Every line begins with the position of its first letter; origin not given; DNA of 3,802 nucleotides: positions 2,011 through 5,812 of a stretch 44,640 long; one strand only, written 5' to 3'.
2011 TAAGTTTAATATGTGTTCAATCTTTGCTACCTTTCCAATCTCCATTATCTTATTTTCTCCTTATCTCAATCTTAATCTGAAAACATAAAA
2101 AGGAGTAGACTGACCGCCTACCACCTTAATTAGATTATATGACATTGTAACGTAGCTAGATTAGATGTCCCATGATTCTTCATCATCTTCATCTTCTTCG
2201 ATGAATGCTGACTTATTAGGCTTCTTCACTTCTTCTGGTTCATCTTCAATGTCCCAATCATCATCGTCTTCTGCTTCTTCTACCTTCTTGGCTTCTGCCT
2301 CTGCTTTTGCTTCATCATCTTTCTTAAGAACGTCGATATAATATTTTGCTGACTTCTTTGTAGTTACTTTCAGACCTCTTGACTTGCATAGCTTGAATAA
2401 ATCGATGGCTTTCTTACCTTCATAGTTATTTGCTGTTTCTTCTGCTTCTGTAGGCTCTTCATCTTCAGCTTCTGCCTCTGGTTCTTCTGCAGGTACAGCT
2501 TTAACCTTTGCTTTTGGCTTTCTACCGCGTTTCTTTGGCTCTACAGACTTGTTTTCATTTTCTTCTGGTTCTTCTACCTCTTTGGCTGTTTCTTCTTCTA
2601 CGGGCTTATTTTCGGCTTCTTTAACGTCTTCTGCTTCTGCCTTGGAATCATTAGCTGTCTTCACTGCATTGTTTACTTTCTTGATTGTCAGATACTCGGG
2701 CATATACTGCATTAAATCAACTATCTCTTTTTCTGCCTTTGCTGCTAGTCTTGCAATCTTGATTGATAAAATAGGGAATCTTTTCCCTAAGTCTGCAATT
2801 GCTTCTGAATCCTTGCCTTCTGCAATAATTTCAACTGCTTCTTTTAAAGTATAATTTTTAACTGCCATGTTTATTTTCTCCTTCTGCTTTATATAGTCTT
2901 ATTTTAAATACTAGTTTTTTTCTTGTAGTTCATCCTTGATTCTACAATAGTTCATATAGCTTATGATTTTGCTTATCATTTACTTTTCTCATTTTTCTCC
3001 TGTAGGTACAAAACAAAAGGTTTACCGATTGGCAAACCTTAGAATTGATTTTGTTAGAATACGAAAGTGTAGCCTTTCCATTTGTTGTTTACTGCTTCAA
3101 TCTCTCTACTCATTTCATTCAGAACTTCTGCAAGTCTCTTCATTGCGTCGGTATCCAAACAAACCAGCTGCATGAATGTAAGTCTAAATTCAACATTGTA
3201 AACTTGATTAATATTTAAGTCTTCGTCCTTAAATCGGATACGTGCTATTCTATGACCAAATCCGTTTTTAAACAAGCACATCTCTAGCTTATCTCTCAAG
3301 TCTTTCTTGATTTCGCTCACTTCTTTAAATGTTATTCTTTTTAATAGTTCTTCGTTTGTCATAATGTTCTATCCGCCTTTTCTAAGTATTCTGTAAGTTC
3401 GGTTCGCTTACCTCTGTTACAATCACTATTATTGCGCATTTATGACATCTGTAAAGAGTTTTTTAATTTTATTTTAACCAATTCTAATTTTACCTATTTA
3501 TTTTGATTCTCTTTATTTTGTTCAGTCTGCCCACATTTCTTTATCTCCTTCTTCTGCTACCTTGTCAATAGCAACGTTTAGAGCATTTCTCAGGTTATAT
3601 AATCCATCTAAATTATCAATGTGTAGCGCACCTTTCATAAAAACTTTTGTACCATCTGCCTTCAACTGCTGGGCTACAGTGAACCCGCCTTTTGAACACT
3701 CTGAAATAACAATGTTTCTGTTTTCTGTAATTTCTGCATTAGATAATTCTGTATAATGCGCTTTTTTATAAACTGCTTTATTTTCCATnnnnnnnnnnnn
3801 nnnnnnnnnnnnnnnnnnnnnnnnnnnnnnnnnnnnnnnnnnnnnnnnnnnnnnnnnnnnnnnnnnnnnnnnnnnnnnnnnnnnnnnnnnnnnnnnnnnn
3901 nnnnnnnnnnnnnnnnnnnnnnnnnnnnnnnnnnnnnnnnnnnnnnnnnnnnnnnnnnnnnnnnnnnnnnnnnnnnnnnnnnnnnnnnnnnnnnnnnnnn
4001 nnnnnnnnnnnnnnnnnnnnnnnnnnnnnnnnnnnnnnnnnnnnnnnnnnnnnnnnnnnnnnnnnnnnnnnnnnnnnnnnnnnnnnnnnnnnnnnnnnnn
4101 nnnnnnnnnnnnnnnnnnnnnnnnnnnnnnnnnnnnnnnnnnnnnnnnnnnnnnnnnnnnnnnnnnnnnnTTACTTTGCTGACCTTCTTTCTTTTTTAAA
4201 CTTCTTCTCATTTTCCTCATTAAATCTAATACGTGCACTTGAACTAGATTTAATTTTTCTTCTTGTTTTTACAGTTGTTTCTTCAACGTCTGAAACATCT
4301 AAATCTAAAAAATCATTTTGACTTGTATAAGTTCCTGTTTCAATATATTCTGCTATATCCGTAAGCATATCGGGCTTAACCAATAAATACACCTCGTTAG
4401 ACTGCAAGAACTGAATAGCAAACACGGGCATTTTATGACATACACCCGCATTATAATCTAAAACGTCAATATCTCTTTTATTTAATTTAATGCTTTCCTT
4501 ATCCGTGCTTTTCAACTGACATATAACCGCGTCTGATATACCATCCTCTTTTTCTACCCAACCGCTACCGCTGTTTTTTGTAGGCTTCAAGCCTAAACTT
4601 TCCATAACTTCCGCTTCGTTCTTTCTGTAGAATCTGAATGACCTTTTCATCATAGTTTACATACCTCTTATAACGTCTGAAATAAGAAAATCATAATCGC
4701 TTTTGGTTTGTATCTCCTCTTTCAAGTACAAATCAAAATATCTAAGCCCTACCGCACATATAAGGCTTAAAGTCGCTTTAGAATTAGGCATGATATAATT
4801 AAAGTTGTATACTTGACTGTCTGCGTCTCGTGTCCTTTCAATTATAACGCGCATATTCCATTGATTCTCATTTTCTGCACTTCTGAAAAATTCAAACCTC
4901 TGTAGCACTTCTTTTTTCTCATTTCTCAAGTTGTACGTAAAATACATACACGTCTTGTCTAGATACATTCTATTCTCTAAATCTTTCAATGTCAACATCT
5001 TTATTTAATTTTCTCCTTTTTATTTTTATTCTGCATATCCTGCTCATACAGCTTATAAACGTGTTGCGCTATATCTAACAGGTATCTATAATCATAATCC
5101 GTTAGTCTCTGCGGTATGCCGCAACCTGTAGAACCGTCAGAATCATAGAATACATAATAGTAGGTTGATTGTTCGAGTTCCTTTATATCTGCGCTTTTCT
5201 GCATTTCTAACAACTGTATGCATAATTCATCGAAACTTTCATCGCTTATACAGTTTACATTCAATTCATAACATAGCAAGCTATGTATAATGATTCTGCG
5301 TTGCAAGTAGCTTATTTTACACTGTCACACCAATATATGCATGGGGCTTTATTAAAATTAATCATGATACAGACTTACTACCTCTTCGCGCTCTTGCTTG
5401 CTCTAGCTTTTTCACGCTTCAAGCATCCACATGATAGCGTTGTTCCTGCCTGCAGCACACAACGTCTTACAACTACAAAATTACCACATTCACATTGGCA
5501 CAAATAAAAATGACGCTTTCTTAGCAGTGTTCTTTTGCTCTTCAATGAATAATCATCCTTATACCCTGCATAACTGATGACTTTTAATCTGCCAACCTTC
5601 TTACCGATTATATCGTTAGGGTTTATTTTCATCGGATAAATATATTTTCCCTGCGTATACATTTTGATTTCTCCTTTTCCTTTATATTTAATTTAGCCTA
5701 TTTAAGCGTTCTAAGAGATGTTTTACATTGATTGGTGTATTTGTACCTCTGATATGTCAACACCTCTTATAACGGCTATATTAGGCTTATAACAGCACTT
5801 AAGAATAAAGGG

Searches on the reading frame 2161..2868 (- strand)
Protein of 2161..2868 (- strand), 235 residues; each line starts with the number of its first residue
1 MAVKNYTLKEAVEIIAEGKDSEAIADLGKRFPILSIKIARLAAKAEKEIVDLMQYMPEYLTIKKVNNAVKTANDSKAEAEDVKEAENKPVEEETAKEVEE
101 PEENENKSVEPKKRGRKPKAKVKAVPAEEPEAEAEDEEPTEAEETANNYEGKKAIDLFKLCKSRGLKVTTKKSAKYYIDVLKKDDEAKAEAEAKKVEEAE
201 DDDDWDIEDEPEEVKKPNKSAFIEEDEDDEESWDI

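Call 21: search_protein_families(library=pfam, proteins=[window:2161-2868:-], max_evalue=0.01)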
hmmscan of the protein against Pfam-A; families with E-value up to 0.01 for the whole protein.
window:2161-2868:- (235 aa): 0 families

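Call 23: search_protein_families(library=phrogs, proteins=[window:2161-2868:-], max_evalue=0.001)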
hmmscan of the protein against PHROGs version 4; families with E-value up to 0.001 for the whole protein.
window:2161-2868:- (235 aa): 0 families

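Call 62: search_solved_structures(query=window:2161-2868:-, max_evalue=10)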
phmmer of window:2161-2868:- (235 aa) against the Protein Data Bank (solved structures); distinct sequences matched with E-value up to 10: 1.
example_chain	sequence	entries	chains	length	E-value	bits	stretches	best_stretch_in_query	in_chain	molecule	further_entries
6t9i_G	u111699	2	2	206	0.23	14.7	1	30-103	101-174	Transcription initiation factor TFIID subunit 10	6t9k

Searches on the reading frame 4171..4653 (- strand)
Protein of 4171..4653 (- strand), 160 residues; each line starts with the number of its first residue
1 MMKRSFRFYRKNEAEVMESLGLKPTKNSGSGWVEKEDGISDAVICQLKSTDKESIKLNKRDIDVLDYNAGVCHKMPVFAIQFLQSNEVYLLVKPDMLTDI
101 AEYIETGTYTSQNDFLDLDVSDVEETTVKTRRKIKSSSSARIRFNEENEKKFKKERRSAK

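Call 22: search_protein_families(library=pfam, proteins=[window:4171-4653:-], max_evalue=0.05)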
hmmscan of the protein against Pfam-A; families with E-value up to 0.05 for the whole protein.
window:4171-4653:- (160 aa): 0 families

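Call 23: search_protein_families(library=phrogs, proteins=[window:4171-4653:-], max_evalue=0.001)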
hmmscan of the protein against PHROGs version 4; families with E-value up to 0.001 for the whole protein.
window:4171-4653:- (160 aa): 1 family
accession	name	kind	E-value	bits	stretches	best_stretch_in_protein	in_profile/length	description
phrog_2002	-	DNA, RNA and nucleotide metabolism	3.4e-15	57.1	1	9-107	19-120/130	Holliday junction resolvase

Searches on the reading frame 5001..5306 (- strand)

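Call 37: search_protein_families(library=pfam, proteins=[window:5001-5306:-], max_evalue=0.05)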
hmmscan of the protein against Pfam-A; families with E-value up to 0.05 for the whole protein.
window:5001-5306:- (101 aa): 2 families
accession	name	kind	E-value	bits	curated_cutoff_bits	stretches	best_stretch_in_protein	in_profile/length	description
PF22745.1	Nlig-Ia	-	1.9e-13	51.3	27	1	2-67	10-75/92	DNA ligase-like, N-terminal NAD+-binding domain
PF15582.11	Imm65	-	0.029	13.7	25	1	46-80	34-68/321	Immunity protein 65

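Call 38: search_protein_families(library=phrogs, proteins=[window:5001-5306:-], max_evalue=0.01)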
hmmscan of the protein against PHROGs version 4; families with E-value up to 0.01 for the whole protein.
window:5001-5306:- (101 aa): 2 families
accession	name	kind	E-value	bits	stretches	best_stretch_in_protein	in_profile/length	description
phrog_6466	-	DNA, RNA and nucleotide metabolism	1.1e-14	55.6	1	2-93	17-102/104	DNA ligase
phrog_31323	-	unknown function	0.00037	21.8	1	3-32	11-40/128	-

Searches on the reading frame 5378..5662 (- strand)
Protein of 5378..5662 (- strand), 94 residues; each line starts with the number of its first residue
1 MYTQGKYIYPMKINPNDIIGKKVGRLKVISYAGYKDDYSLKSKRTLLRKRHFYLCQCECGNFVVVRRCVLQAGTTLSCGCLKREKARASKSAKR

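Call 37: search_protein_families(library=pfam, proteins=[window:5378-5662:-], max_evalue=0.05)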
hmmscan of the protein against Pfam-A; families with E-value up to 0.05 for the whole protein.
window:5378-5662:- (94 aa): 0 families

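Call 38: search_protein_families(library=phrogs, proteins=[window:5378-5662:-], max_evalue=0.01)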
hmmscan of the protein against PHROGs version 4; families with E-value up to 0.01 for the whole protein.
window:5378-5662:- (94 aa): 3 families
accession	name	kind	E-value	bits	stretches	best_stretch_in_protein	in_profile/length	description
phrog_374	-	DNA, RNA and nucleotide metabolism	8.5e-17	62.2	1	9-91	188-260/617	HNH endonuclease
phrog_18493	-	unknown function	7.3e-06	27.1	1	14-80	56-108/136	-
phrog_27240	-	unknown function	0.0032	18.8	1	48-90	25-66/132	-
